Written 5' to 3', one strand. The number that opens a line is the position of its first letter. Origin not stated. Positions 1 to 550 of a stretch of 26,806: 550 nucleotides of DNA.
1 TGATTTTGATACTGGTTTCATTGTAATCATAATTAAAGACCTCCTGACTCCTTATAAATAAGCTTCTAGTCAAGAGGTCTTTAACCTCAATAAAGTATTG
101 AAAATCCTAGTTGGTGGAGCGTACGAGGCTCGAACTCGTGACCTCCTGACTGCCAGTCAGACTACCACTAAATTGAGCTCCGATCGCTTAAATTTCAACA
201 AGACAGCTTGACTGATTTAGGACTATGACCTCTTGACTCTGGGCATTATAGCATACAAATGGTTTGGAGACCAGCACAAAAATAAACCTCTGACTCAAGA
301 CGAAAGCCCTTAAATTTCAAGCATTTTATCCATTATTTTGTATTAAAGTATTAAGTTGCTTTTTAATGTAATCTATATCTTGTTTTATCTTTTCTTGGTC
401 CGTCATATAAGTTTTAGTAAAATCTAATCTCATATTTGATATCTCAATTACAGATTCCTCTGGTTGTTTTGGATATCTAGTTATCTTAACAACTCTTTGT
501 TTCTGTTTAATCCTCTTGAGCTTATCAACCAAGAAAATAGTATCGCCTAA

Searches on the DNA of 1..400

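Call 97: search_rna_families(source=window, start=1, end=400, threshold=evalue, max_evalue=1, show_alignments=1)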
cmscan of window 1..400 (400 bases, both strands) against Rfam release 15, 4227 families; matches with E-value up to 1: 4.
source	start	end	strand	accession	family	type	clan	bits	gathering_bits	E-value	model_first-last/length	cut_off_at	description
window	115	181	-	RF00005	tRNA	Gene; tRNA;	CL00001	25.2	29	0.0043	1-71/71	no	tRNA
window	27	89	-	RF03583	MIR781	Gene; miRNA;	-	24.3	88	0.025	1-94/94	no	MIR781 microRNA precursor family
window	27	90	-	RF03701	mir-4041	Gene; miRNA;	-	18.7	74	0.87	1-54/54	no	mir-4041 microRNA precursor family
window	48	72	-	RF01381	HIV-1_SL3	Cis-reg;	-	15.9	33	0.47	1-23/23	no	HIV-1 stem-loop 3 Psi packaging signal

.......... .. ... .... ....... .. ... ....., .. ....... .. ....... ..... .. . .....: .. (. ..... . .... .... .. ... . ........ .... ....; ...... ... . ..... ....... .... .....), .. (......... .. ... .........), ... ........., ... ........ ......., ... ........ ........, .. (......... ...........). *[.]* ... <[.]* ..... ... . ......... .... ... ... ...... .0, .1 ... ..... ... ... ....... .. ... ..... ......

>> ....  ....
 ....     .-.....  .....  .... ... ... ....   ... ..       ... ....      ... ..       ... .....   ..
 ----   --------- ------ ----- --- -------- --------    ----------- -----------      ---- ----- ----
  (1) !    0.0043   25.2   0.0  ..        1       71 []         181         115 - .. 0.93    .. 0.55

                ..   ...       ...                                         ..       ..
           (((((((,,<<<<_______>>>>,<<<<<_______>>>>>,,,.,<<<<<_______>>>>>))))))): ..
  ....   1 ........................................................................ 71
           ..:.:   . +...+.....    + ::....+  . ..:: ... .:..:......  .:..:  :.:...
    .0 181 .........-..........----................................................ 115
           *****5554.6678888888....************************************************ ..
